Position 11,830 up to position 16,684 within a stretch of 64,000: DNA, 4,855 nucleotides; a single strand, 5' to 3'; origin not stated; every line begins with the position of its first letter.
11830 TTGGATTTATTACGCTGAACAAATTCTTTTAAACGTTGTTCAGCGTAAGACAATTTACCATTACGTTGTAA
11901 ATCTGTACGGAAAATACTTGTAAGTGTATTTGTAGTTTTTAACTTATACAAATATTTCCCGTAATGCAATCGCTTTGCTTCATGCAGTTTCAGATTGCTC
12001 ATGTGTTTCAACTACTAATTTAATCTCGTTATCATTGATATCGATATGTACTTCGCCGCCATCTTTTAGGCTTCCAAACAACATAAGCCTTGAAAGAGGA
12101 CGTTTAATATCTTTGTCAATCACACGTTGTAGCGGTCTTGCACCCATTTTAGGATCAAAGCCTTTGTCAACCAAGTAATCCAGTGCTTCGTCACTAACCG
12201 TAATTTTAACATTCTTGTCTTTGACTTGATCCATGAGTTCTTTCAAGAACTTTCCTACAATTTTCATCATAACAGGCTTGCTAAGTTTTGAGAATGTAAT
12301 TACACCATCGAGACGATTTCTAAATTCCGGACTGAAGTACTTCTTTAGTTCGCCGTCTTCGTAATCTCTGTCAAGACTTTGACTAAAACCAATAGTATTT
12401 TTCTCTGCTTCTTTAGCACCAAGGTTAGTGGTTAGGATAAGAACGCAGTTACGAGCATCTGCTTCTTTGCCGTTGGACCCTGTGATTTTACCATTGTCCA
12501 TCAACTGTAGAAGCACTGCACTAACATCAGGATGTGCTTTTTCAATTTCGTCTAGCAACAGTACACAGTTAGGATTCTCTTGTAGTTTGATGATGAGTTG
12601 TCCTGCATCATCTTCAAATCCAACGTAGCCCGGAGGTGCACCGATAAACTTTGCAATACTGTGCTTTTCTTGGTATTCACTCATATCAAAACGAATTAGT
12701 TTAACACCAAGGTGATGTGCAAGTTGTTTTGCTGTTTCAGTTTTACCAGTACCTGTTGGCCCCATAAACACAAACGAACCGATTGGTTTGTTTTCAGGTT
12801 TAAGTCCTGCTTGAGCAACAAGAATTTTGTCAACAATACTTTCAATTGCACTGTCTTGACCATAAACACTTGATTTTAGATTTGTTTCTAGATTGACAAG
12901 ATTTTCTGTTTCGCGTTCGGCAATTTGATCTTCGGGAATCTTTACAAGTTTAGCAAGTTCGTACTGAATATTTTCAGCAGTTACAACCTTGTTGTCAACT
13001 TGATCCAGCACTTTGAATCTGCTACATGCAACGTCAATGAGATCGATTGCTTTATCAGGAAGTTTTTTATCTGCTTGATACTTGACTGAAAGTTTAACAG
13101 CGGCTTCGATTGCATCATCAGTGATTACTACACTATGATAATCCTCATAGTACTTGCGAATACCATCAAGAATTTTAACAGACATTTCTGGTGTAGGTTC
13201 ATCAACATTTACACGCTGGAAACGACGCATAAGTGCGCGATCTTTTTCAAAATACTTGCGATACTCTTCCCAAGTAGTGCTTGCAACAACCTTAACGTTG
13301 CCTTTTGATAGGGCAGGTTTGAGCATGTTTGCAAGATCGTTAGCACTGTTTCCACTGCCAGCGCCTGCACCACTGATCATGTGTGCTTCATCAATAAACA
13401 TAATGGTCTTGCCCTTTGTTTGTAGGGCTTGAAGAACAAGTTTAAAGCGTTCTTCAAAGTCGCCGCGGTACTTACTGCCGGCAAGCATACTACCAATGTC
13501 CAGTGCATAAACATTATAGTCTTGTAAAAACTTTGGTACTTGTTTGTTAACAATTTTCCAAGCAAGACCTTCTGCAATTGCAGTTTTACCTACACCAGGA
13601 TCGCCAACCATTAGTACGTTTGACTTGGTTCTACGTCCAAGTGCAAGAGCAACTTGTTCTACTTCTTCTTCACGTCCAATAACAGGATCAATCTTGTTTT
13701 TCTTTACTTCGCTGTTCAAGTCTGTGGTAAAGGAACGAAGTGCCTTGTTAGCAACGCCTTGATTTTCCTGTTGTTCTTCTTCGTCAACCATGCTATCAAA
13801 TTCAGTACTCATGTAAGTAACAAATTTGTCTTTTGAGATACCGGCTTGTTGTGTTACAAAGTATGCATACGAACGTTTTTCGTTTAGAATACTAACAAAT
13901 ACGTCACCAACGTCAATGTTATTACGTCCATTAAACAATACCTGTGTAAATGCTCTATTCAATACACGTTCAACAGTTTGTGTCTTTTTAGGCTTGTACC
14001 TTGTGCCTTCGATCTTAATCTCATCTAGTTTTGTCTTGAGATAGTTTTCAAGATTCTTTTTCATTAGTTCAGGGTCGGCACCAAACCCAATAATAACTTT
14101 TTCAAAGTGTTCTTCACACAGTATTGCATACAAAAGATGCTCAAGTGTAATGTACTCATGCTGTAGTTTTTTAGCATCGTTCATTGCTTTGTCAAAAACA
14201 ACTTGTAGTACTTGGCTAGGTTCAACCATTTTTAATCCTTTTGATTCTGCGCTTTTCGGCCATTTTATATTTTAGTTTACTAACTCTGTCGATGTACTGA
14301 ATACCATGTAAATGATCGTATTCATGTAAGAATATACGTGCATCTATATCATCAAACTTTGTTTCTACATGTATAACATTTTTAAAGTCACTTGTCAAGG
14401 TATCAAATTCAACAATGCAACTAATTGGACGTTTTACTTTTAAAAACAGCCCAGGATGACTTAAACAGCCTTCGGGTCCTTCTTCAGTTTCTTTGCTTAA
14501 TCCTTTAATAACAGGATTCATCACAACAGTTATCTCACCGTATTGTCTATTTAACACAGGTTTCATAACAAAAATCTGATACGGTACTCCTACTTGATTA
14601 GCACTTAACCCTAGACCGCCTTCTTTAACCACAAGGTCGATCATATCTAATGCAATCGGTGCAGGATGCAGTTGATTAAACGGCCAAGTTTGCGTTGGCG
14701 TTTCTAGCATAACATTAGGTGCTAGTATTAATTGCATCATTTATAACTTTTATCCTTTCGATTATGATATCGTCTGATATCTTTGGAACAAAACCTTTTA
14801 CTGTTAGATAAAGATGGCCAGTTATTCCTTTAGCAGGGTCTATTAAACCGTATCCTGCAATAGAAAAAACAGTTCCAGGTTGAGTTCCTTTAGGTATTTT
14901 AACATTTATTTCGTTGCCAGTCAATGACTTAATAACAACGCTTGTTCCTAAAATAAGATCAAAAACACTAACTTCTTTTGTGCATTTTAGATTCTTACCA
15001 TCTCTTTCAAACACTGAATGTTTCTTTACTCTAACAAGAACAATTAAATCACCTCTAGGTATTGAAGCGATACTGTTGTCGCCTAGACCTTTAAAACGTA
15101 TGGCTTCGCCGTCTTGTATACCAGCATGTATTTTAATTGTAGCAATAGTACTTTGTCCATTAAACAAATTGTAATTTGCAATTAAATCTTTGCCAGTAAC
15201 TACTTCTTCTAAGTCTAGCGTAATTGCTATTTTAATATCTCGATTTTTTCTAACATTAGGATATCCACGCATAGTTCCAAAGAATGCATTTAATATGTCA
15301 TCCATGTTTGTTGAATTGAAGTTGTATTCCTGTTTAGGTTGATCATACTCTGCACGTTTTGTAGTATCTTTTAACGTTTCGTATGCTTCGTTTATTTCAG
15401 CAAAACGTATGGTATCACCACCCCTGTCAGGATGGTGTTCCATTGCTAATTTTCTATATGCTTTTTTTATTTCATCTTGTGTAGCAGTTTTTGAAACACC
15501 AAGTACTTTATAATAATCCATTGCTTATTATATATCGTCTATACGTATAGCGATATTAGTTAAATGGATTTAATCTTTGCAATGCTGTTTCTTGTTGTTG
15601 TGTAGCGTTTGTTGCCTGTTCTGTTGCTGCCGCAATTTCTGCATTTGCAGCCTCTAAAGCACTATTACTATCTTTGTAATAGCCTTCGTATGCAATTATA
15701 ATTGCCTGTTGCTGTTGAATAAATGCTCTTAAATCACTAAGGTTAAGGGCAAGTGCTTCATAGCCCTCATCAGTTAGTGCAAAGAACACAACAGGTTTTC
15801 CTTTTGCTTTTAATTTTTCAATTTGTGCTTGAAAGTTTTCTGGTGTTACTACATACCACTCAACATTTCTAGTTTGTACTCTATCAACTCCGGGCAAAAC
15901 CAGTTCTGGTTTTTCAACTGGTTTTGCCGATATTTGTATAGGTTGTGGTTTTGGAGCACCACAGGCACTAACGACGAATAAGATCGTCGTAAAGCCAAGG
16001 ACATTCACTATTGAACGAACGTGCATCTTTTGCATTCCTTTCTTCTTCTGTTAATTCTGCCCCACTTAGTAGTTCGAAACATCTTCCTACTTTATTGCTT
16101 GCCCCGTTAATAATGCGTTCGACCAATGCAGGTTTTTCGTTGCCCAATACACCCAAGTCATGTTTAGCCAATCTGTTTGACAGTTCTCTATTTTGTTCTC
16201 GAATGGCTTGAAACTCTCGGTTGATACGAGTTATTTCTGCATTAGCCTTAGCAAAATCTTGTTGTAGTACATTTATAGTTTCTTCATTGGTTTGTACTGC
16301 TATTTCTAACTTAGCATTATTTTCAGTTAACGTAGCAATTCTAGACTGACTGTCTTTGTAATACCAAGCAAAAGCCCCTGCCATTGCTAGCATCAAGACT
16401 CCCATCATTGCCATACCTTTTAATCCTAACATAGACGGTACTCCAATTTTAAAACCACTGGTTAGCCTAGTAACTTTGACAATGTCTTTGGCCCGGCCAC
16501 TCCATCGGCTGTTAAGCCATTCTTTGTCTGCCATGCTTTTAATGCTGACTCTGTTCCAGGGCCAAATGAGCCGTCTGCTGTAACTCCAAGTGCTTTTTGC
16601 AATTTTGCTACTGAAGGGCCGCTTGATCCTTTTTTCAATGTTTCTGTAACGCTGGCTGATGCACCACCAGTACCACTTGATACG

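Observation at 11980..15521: Phage-encoded complete ClpA-ClpP protease plus deformylase and J-domain co-chaperone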

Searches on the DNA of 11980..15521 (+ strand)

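Call 7: search_dna_similar(query=window:11980-15521:+, collection=phages, mode=near, max_rows=25)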
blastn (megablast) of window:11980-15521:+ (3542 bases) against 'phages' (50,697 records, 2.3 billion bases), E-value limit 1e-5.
No match.

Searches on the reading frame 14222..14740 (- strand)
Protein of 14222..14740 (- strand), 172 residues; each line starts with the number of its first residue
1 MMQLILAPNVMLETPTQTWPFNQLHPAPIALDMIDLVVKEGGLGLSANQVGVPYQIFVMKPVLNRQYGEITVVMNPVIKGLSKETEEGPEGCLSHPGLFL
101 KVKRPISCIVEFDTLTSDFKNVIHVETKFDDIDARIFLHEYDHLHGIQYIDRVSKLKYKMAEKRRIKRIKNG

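Call 4: search_protein_families(library=pfam, proteins=[window:14222-14740:-], max_evalue=0.01)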
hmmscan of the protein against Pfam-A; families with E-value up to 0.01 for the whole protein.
window:14222-14740:- (172 aa): 1 family
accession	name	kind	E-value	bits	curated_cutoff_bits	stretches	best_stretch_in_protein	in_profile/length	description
PF01327.26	Pep_deformylase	-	1.5e-32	112.8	22.8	1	3-157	3-154/156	Polypeptide deformylase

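Call 5: search_protein_families(library=ncbifam, proteins=[window:14222-14740:-], max_evalue=0.001)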
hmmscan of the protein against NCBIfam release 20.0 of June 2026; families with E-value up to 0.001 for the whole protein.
window:14222-14740:- (172 aa): 6 families
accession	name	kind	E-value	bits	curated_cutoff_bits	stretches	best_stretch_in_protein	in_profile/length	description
NF001159.1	PRK00150.1-3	subfamily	8.8e-29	100.2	125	1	27-164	28-161/167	peptide deformylase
TIGR00079.1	pept_deformyl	equivalog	2.6e-22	79.1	103.95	1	24-163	24-157/161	peptide deformylase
NF009484.0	PRK12846.1-5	equivalog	7.2e-18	64.9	190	1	3-164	5-158/165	peptide deformylase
NF009483.0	PRK12846.1-4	equivalog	5.8e-15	55.4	267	1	4-168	6-170/193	peptide deformylase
NF006670.0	PRK09218.1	equivalog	1e-09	38.5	162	1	30-147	27-134/136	peptide deformylase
NF011189.0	PRK14595.1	equivalog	1.2e-09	38.1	232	1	30-156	32-149/162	peptide deformylase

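Call 6: search_protein_families(library=phrogs, proteins=[window:14222-14740:-], max_evalue=0.001)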
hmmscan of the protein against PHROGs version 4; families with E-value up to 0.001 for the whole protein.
window:14222-14740:- (172 aa): 1 family
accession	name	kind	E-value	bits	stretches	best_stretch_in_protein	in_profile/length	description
phrog_2890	-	other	8.1e-32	110.8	1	1-155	2-149/150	peptide deformylase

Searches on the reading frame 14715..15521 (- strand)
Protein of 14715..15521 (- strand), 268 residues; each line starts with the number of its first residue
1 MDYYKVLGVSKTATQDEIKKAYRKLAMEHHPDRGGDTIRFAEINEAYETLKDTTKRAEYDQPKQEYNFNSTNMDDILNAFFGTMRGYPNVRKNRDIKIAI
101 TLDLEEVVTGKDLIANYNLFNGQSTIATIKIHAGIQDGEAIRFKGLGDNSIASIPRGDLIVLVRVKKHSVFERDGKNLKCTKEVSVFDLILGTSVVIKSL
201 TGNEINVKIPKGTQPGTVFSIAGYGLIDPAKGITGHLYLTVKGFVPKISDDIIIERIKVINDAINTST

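Call 4: search_protein_families(library=pfam, proteins=[window:14715-15521:-], max_evalue=0.01)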
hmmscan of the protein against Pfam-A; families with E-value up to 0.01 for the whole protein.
window:14715-15521:- (268 aa): 2 families
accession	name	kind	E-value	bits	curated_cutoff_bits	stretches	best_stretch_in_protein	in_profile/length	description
PF01556.23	DnaJ_C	-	1.9e-33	116.1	26.6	1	96-242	1-148/152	DnaJ C terminal domain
PF00226.36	DnaJ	-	2.1e-24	85.9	27.8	1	2-60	1-63/63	DnaJ domain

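Call 5: search_protein_families(library=ncbifam, proteins=[window:14715-15521:-], max_evalue=0.001)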
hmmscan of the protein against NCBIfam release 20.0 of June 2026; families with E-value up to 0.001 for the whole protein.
window:14715-15521:- (268 aa): 17 families
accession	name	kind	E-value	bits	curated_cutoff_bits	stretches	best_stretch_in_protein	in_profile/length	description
TIGR02349.1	DnaJ_bact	equivalog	1.3e-55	189.2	377.2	2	2-114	1-137/354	molecular chaperone DnaJ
NF008035.0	PRK10767.1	subfamily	1.5e-49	169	338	2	2-112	5-133/374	molecular chaperone DnaJ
NF010871.0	PRK14278.1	equivalog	5.6e-45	153.8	502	2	128-257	215-344/378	molecular chaperone DnaJ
NF010872.0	PRK14279.1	equivalog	1.1e-43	149.8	556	2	126-263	243-378/394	molecular chaperone DnaJ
NF010894.0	PRK14301.1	equivalog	2.4e-42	145.3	548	2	128-247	216-334/373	chaperone protein DnaJ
NF010874.0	PRK14281.1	equivalog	4.4e-39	134.7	619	2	122-248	233-357/397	chaperone protein DnaJ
NF007618.0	PRK10266.1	equivalog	9.4e-38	130.4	403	1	2-252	5-282/306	curved DNA-binding protein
NF010885.0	PRK14292.1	equivalog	1.3e-34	119.8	585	2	1-61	2-65/371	chaperone protein DnaJ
NF010892.0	PRK14299.1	equivalog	1e-32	113.5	392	1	2-247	5-270/291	chaperone protein DnaJ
NF037946.1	terminal_TopJ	equivalog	3.3e-27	95.4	300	2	2-62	6-69/810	terminal organelle assembly protein TopJ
TIGR03835.1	termin_org_DnaJ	equivalog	7.2e-18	64.4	512.25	1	2-63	3-67/871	terminal organelle assembly protein TopJ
NF006948.0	PRK09430.1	equivalog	1.1e-08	35.1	162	1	3-33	202-232/267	co-chaperone DjlA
NF050028.1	CldAdptActJ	equivalog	1.5e-08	35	150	1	2-57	3-67/93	cold adaptation protein ActJcold adaptation protein ActJ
TIGR00714.1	hscB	equivalog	3.1e-07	30.6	46.75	1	15-59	5-56/156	Fe-S protein assembly co-chaperone HscB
NF003449.0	PRK05014.1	equivalog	8e-05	22.8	189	1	1-61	1-72/172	co-chaperone HscB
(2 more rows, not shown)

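Call 6: search_protein_families(library=phrogs, proteins=[window:14715-15521:-], max_evalue=0.001)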
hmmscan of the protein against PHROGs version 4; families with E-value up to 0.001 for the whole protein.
window:14715-15521:- (268 aa): 8 families
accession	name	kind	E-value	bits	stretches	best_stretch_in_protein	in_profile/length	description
phrog_14336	-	unknown function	3.7e-58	198.6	2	125-265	212-350/363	-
phrog_13942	-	unknown function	1.5e-13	51.7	1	5-60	19-74/336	-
phrog_2778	-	unknown function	1.1e-10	42.7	1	2-62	36-98/239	-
phrog_15863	-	unknown function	2e-10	41.5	1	11-80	152-226/312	-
phrog_9210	-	unknown function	1.5e-09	38.8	1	4-53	152-202/204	-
phrog_31004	-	unknown function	1.5e-07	32.8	1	1-52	1-56/156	-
phrog_7739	-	unknown function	1.4e-06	27.9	1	4-90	12-99/565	-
phrog_11153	-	unknown function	1.9e-06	28.8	1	3-61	7-68/337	-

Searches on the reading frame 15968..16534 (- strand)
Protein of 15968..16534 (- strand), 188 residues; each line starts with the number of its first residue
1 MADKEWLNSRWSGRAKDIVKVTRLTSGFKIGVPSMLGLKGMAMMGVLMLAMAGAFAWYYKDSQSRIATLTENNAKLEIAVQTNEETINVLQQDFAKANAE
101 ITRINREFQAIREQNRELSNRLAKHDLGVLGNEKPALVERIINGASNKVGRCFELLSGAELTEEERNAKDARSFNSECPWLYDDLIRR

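Call 4: search_protein_families(library=pfam, proteins=[window:15968-16534:-], max_evalue=0.01)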
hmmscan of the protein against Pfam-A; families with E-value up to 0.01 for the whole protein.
window:15968-16534:- (188 aa): 5 families
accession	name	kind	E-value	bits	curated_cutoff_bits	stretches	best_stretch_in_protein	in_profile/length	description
PF04102.17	SlyX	-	0.00021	22.3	30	1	74-125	6-57/67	SlyX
PF25450.1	Rab11-FIP3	-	0.00096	19.9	31.9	1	63-125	60-122/125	Rab11-FIP3-like domain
PF01519.22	DUF16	-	0.0035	18.2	40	1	60-123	37-100/104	Protein of unknown function DUF16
PF08647.16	BRE1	-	0.0064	17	27.9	1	66-125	12-71/95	BRE1 E3 ubiquitin ligase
PF04859.17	DUF641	-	0.0083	16.9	27.6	0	67-121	73-127/127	Plant protein of unknown function (DUF641)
